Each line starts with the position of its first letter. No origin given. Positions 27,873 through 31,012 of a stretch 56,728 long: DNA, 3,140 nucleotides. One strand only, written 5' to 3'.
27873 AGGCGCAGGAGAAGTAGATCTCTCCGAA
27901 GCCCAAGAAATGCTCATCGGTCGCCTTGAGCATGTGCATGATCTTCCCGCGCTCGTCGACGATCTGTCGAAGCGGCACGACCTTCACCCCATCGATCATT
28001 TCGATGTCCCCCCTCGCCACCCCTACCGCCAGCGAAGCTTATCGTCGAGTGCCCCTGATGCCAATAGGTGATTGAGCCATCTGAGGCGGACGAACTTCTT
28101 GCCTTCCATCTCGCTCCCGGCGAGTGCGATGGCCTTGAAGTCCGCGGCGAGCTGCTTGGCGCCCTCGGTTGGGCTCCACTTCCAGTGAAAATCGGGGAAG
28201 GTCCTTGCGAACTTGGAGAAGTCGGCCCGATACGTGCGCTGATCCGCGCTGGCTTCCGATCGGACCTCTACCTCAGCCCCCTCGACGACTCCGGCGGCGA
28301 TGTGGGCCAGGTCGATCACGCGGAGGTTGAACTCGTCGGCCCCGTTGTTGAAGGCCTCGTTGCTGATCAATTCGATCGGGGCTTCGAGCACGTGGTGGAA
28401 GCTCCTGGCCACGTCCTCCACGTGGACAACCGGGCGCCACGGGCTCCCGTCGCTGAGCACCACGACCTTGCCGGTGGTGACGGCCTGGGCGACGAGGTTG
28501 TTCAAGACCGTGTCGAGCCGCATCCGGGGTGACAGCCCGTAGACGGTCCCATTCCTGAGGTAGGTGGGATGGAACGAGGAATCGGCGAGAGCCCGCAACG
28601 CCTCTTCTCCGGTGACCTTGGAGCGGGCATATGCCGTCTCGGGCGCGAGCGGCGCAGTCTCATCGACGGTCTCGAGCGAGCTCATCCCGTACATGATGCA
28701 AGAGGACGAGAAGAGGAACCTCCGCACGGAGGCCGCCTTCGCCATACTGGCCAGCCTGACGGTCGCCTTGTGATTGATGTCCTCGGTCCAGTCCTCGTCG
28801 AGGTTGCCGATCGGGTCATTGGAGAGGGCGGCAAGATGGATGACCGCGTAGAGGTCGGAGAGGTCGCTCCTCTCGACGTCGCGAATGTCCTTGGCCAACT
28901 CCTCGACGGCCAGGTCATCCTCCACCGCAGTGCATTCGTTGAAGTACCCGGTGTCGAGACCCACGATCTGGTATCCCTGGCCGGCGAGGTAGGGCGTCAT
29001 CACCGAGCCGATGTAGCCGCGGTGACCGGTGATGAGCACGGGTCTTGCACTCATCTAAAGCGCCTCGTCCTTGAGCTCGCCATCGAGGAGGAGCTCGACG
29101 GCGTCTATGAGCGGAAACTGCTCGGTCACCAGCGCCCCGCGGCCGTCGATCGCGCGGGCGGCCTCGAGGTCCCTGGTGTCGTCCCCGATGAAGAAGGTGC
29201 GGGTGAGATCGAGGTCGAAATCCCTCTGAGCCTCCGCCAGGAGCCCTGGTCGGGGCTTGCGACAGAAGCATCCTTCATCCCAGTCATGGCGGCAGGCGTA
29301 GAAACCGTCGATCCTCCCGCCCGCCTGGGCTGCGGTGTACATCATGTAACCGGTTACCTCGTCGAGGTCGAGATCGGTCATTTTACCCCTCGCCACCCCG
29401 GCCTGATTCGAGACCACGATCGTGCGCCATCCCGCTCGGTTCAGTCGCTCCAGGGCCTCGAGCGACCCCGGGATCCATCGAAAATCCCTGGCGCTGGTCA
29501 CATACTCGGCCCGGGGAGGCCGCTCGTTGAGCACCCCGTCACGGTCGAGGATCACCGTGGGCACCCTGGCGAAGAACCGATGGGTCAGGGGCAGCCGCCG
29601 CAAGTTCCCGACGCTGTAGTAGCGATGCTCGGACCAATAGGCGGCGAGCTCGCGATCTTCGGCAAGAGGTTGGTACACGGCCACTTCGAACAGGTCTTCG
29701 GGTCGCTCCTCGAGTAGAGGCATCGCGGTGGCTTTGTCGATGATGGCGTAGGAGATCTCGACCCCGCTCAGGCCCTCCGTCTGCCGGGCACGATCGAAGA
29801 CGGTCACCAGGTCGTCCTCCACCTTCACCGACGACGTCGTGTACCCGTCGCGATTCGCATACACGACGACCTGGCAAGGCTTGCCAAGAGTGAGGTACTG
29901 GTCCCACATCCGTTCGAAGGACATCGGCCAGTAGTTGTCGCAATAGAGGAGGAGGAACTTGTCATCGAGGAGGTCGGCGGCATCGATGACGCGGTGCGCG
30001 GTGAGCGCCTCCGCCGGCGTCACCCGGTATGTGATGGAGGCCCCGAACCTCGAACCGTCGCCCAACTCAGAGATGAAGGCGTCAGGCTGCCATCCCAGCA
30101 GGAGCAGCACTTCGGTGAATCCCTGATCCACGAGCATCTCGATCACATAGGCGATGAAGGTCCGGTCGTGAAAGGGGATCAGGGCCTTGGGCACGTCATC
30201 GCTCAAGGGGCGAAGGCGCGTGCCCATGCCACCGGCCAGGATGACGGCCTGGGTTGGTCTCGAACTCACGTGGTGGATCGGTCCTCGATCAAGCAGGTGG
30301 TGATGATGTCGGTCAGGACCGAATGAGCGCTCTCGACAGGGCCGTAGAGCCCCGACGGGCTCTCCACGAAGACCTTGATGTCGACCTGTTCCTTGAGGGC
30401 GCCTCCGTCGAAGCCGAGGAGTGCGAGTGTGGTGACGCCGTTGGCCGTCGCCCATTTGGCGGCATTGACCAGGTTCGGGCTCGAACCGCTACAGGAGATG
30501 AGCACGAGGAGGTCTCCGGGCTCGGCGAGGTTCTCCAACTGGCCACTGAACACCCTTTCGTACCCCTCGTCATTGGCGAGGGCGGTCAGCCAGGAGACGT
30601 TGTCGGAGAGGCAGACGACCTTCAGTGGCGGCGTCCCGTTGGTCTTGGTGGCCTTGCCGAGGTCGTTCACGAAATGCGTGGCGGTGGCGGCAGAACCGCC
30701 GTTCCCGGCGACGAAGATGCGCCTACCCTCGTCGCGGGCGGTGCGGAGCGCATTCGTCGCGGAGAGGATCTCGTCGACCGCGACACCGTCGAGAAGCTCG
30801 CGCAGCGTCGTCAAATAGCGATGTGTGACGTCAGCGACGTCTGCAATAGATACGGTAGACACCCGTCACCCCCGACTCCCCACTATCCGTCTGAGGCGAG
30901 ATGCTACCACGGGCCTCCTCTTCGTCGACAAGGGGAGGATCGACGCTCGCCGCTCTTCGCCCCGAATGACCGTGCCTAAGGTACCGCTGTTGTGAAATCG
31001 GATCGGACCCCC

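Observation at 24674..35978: Candidate heptose-based surface glycan / protein O-glycosylation system (best candidate for a new system in this window)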

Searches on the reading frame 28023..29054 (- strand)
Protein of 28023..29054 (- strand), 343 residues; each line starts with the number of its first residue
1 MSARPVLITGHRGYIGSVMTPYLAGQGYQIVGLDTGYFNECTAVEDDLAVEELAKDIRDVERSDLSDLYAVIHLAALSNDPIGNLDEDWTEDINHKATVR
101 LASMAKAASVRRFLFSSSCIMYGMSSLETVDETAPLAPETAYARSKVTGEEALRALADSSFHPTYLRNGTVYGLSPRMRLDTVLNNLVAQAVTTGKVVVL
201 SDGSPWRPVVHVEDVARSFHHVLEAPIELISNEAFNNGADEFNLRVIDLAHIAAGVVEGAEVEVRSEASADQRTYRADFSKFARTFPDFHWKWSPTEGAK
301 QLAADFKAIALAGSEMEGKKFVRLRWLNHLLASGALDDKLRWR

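Call 4: search_protein_families(library=pfam, proteins=[window:28023-29054:-], max_evalue=0.01)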
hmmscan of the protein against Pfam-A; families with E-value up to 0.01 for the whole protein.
window:28023-29054:- (343 aa): 4 families
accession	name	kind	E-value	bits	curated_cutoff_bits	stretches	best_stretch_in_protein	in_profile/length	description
PF01370.27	Epimerase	-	1.1e-43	149.8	20.9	1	6-236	1-238/240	NAD dependent epimerase/dehydratase family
PF16363.11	GDP_Man_Dehyd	-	1.2e-19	71.3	27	1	7-228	1-242/332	GDP-mannose 4,6 dehydratase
PF04321.23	RmlD_sub_bind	-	4.3e-13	49.4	27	1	6-227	3-201/287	RmlD substrate binding domain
PF01073.25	3Beta_HSD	-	4.1e-09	36.3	22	1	7-223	1-227/280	3-beta hydroxysteroid dehydrogenase/isomerase family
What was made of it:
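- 28023..29054 (-): SDR NDP-sugar oxidoreductase or epimerase. Candidate C4 dehydrogenase, or transient-oxidation epimerase. Pfam Epimerase 1.1e-43 (call 4).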

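Call 5: search_protein_families(library=ncbifam, proteins=[window:28023-29054:-], max_evalue=0.01)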
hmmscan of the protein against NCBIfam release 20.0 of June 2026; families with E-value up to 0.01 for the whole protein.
window:28023-29054:- (343 aa): 23 families
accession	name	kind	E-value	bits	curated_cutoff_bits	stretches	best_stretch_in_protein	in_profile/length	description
TIGR01179.1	galE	equivalog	8.7e-23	80.7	262.3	1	6-281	2-300/332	UDP-glucose 4-epimerase GalE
TIGR04180.1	EDH_00030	hypoth_equivalog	5.6e-21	74.9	475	1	6-284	1-278/297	NAD-dependent 4,6-dehydratase LegB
TIGR02197.1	heptose_epim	equivalog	5.3e-14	52.1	274.6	1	6-226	1-233/316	ADP-glyceromanno-heptose 6-epimerase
TIGR03466.1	HpnA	hypoth_equivalog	6.9e-12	44.9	367.65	1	5-192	2-189/327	hopanoid-associated sugar epimerase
NF043036.1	ErythonDh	equivalog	1.2e-10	41.2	325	1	6-153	3-160/321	D-erythronate dehydrogenase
TIGR01181.1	dTDP_gluc_dehyt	equivalog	2.7e-10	39.8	365.1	1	6-247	2-254/321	dTDP-glucose 4,6-dehydratase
TIGR01214.1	rmlD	equivalog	3.6e-10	39.4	224.05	1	6-225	2-199/285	dTDP-4-dehydrorhamnose reductase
NF007956.0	PRK10675.1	subfamily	5.2e-10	39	394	1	6-158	3-165/338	UDP-glucose 4-epimerase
NF058621.1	DiazavRedAvaA7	equivalog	8.9e-10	38.7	400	1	6-223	3-219/304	3-diazoavenalumate denitrifying reductase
TIGR01777.1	yfcH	hypoth_equivalog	4.2e-08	33.1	207.35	1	6-225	1-213/292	TIGR01777 family oxidoreductase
NF042422.1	oxyalk_red_OleD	equivalog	6.1e-07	29.1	580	1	6-223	3-215/329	2-alkyl-3-oxoalkanoate reductase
NF042423.1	oxyalk_red_Shew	equivalog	1e-06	28.1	580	1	4-177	9-180/331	2-alkyl-3-oxoalkanoate reductase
NF007582.0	PRK10217.1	equivalog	8.4e-06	25.1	698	1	108-239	124-253/355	dTDP-glucose 4,6-dehydratase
NF047922.1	GDPFucSynFcl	equivalog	1.1e-05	25.1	500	1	6-271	5-266/308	GDP-L-fucose synthase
NF052578.1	StrlDmthSdmBMthl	equivalog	1.7e-05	24.7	600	1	7-151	4-149/328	sterol demethylase protein SdmB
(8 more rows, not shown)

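Call 33: search_solved_structures(query=window:28023-29054:-, max_evalue=1e-10)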
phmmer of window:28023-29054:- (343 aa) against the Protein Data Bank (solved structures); distinct sequences matched with E-value up to 1e-10: 12.
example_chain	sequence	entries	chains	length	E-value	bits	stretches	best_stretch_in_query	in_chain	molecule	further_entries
6vo6_A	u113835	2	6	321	1.4e-23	86.8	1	4-307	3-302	Putative sugar-nucleotide epimerase/dehydratease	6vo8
6wjb_A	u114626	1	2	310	2e-17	66.5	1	1-239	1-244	NAD-dependent epimerase/dehydratase family protein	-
6wj9_A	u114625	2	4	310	1.9e-16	63.3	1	1-239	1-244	NAD-dependent epimerase/dehydratase family protein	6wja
3vps_A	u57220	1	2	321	2.9e-15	59.5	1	5-280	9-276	NAD-dependent epimerase/dehydratase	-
7ys8_A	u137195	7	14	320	3.6e-15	59.2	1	6-222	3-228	UDP-glucose 4-epimerase | UDP-glucose 4-epimerase along with EC 5.1.3.2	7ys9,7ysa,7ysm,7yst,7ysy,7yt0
8rdg_A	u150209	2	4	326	3.1e-14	56.1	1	6-228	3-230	SDR family NAD(P)-dependent oxidoreductase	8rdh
8rdi_A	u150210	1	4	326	1.1e-13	54.2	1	6-228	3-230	SDR family NAD(P)-dependent oxidoreductase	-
6zl6_A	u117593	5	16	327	7.3e-13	51.6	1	6-253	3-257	Epimerase domain-containing protein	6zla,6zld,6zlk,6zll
6zlj_A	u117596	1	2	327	2.6e-12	49.8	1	6-253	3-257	Epimerase domain-containing protein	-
7k3p_A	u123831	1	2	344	6.9e-12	48.3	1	5-282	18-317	UDP-glucose 4-epimerase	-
6kv9_A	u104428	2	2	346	2.8e-11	46.3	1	5-219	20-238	MoeE5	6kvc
4twr_A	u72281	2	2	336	6.6e-11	45.1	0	1-154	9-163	NAD binding site:NAD-dependent epimerase/dehydratase:UDP-glucose 4-epimerase | UDP-glucose 4-epimerase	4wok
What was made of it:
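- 28023..29054 (-): Best PDB match is 6VO6, 1.4e-23 (call 33).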

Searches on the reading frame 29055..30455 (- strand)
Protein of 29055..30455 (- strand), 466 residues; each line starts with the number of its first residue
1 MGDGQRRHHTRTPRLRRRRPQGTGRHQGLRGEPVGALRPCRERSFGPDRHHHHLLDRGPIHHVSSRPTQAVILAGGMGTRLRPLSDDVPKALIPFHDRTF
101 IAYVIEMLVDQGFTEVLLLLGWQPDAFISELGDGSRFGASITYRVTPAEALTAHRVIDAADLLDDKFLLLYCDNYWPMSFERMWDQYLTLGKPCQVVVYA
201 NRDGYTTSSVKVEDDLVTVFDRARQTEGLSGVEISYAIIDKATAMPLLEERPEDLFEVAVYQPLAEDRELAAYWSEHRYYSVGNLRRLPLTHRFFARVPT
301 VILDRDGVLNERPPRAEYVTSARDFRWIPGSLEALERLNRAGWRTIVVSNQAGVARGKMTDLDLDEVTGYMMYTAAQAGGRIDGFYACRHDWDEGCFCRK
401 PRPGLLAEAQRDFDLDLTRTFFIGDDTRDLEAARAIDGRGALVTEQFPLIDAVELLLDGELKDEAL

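Call 4: search_protein_families(library=pfam, proteins=[window:29055-30455:-], max_evalue=0.01)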
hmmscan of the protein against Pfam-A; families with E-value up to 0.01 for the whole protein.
window:29055-30455:- (466 aa): 8 families
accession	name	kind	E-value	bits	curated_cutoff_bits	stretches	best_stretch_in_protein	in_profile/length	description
PF00483.29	NTP_transferase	-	8.5e-19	68.5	21.2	1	70-200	2-137/245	Nucleotidyl transferase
PF12804.13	NTP_transf_3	-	4.5e-11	43.6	27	1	70-205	1-129/160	MobA-like NTP transferase domain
PF13242.12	Hydrolase_like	-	9.9e-10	38.6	22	1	398-444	2-49/75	HAD-hyrolase-like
PF08645.17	PNK3P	-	1.4e-07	31.8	22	1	304-427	6-127/161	Polynucleotide kinase 3 phosphatase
PF00702.32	Hydrolase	-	9.9e-07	29.8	26.4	1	283-436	60-190/191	haloacid dehalogenase-like hydrolase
PF12710.13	HAD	-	1.1e-05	26.3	27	1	320-434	78-189/189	haloacid dehalogenase-like hydrolase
PF13419.12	HAD_2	-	1.4e-05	25.7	23.8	1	397-436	132-171/178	Haloacid dehalogenase-like hydrolase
PF13344.12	Hydrolase_6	-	0.00011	22.6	27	1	301-358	1-46/101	Haloacid dehalogenase-like hydrolase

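Call 5: search_protein_families(library=ncbifam, proteins=[window:29055-30455:-], max_evalue=0.01)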
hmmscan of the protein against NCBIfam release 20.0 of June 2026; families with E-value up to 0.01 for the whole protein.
window:29055-30455:- (466 aa): 44 families (the best 25 are shown)
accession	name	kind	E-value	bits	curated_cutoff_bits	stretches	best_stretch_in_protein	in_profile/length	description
NF006506.0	PRK08942.1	equivalog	4.8e-44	150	178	1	298-443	3-147/182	D-glycero-beta-D-manno-heptose 1,7-bisphosphate 7-phosphatase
TIGR01656.1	Histidinol-ppas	subfamily_domain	2.3e-37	128.2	84.15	1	299-439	1-141/149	histidinol-phosphate phosphatase domain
TIGR00213.1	GmhB_yaeD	subfamily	3e-29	101.9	149.6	1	299-439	2-145/176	D-glycero-beta-D-manno-heptose 1,7-bisphosphate 7-phosphatase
TIGR01662.1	HAD-SF-IIIA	subfamily_domain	1.5e-27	96.4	44.6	1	300-442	2-137/141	HAD-IIIA family hydrolase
NF050049.1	HBPPhtaseGmhB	domain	2.1e-23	83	250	1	301-436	6-136/171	D-glycero-alpha-D-manno-heptose-1,7-bisphosphate 7-phosphatase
NF045761.1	NAMPUrTaseMurU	equivalog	1.1e-20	74.4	250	1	69-184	2-118/226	N-acetylmuramate alpha-1-phosphate uridylyltransferase MurU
TIGR03992.1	Arch_glmU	subfamily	6.4e-20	71.4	292.1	1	69-177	2-110/393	bifunctional sugar-1-phosphate nucleotidylyltransferase/acetyltransferase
NF041313.1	UDPGP_AglF_Halo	equivalog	1.3e-19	70.6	400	1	69-177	2-109/234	UTP--glucose-1-phosphate uridylyltransferase AglF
TIGR01261.1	hisB_Nterm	equivalog_domain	1.2e-18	67.1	140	1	300-440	3-143/161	histidinol-phosphatase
NF003937.0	PRK05446.1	equivalog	2.2e-18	66.4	443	1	300-442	5-147/355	bifunctional histidinol-phosphatase/imidazoleglycerol-phosphate dehydratase HisB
NF005264.0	PRK06769.1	equivalog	1.2e-17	64.3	217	1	298-444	4-137/175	HAD-IIIA family hydrolase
TIGR01208.1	rmlA_long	equivalog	5.8e-17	61.6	320.25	1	70-186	2-120/353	glucose-1-phosphate thymidylyltransferase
TIGR01207.1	rmlA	equivalog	8.3e-15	54.6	360.65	1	70-210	2-145/286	glucose-1-phosphate thymidylyltransferase RfbA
NF052502.1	man1P_GTase_Rv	exception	1.5e-14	53.7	440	1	68-163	1-96/352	mannose-1-phosphate guanylyltransferase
NF049965.1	GlMnHpPGnyltfHddC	equivalog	3.1e-14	53.1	300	1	69-221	2-150/221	D-glycero-D-manno-heptose 1-phosphate guanosyltransferase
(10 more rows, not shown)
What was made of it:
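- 29055..30269 (-): Bifunctional sugar-1-phosphate nucleotidyltransferase (HddC-like) fused to a GmhB-type heptose-1,7-bisphosphate 7-phosphatase. HddC 3.1e-14 (calls 4, 5).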

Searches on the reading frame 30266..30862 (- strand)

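Call 4: search_protein_families(library=pfam, proteins=[window:30266-30862:-], max_evalue=0.01)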
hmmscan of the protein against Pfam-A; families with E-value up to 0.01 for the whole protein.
window:30266-30862:- (198 aa): 2 families
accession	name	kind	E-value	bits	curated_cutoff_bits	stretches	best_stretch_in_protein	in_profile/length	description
PF13580.11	SIS_2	-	7.5e-19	68.6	27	1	16-150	2-138/138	SIS domain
PF01380.27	SIS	-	7.6e-07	29.4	25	1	111-164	49-102/131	SIS domain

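Call 5: search_protein_families(library=ncbifam, proteins=[window:30266-30862:-], max_evalue=0.01)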
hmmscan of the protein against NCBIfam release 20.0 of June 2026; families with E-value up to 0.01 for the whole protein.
window:30266-30862:- (198 aa): 14 families
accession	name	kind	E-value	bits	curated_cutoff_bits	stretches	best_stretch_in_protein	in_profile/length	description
TIGR00441.1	gmhA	equivalog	5.8e-28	97.9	209.45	1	44-168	9-132/154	D-sedoheptulose 7-phosphate isomerase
NF010546.0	PRK13936.1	equivalog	9.1e-28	97.3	276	1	28-171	25-168/197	phosphoheptose isomerase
NF010547.0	PRK13938.1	equivalog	4.9e-27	94.9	320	1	24-188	23-184/196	D-sedoheptulose 7-phosphate isomerase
NF001628.0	PRK00414.1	equivalog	3.9e-23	82.1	265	1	24-167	22-163/192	D-sedoheptulose 7-phosphate isomerase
NF008138.0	PRK10886.1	equivalog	3.6e-19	69.3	352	1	30-158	25-152/196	DnaA initiator-associating protein DiaA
NF002805.0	PRK02947.1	subfamily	9.2e-11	41.4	135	1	12-149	3-141/247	sugar isomerase domain-containing protein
TIGR03127.2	RuMP_HxlB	equivalog_domain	1.1e-06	28.6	160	1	114-166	71-123/178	6-phospho-3-hexuloisomerase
NF041755.1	RuMP_HxlAB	equivalog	4.6e-05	22.5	500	0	114-156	287-329/391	bifunctional 3-hexulose-6-phosphate synthase/6-phospho-3-hexuloisomerase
NF003915.0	PRK05441.1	subfamily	0.00012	21.3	168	1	30-168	46-184/300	N-acetylmuramic acid 6-phosphate etherase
NF008451.0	PRK11302.1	subfamily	0.00054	19.5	296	1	113-192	173-255/286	transcriptional regulator HexR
NF046059.1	NagB_SO3506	equivalog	0.00095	18.6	430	1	116-163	87-134/330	glucosamine-6-phosphate deaminase NagB-II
NF008590.0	PRK11557.1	equivalog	0.0021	17.5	355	0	113-169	177-235/282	MurR/RpiR family transcriptional regulator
NF008458.0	PRK11337.1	equivalog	0.0023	17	378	0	112-166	185-239/293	MurR/RpiR family transcriptional regulator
NF009222.0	PRK12570.1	subfamily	0.0039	16.1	255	1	31-164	54-187/307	N-acetylmuramic acid 6-phosphate etherase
